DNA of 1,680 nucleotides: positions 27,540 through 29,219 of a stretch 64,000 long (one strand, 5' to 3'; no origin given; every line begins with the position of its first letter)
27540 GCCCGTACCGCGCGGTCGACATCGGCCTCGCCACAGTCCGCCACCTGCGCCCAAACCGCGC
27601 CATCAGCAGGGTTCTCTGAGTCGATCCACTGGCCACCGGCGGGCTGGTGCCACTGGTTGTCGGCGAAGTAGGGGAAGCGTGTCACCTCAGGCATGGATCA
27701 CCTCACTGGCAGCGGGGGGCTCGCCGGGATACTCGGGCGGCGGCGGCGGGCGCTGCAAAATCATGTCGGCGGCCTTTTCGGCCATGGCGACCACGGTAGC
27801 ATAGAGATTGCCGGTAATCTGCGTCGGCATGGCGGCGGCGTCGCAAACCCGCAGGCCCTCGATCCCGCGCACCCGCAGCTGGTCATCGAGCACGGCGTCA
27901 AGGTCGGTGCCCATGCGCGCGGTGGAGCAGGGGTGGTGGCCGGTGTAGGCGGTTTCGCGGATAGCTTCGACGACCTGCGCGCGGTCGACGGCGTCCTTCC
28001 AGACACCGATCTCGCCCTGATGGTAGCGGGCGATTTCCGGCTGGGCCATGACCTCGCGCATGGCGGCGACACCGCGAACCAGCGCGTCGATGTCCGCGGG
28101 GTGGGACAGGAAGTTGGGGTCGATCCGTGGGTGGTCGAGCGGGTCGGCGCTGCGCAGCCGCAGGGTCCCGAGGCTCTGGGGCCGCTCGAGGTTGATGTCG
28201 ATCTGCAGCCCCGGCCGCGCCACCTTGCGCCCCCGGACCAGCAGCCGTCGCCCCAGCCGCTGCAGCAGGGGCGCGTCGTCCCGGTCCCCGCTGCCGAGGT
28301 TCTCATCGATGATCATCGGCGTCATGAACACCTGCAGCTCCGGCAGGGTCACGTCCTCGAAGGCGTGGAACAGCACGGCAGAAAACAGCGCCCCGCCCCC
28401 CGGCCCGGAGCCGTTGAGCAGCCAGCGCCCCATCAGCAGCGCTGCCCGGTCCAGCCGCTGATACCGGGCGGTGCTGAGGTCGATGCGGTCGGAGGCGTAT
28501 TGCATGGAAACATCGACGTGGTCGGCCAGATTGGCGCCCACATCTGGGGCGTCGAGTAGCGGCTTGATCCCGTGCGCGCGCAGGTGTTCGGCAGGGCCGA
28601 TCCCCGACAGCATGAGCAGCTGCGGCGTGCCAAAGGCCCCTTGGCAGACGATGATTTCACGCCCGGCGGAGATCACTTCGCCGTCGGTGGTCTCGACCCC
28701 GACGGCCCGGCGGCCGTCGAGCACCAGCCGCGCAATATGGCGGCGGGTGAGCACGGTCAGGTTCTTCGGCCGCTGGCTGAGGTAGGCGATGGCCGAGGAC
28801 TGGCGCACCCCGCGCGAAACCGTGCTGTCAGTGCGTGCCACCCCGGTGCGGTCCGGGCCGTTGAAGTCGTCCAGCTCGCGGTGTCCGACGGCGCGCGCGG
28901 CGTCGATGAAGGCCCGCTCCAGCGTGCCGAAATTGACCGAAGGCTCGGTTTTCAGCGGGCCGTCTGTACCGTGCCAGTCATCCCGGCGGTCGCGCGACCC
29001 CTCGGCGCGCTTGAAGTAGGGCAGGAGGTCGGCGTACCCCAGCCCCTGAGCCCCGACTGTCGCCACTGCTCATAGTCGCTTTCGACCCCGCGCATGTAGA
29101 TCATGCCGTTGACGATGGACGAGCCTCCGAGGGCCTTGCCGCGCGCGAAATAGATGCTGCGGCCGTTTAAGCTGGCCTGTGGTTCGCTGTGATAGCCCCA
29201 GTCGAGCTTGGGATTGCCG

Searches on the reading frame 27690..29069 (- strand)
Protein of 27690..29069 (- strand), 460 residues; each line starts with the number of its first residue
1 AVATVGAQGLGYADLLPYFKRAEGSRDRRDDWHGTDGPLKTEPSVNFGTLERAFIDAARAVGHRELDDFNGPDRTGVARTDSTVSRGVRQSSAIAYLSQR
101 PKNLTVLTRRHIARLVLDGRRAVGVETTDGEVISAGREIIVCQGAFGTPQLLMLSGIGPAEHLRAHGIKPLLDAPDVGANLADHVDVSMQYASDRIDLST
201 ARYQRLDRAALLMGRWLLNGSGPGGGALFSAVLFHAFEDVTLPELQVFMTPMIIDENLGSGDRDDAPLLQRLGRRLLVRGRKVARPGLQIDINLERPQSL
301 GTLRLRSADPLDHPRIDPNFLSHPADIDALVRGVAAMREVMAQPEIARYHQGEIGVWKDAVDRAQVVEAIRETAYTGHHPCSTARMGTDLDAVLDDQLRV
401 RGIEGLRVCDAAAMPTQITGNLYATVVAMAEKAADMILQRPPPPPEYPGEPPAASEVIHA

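Call 57: search_protein_families(library=pfam, proteins=[window:27690-29069:-], max_evalue=0.00001)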
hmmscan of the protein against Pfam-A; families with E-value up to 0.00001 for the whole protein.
window:27690-29069:- (460 aa): 2 families
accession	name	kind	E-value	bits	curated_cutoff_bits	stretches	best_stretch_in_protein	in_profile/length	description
PF05199.19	GMC_oxred_C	-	3.3e-36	125.3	24.6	1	297-430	1-139/139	GMC oxidoreductase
PF00732.25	GMC_oxred_N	-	2e-25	90.3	23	1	5-185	53-217/218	GMC oxidoreductase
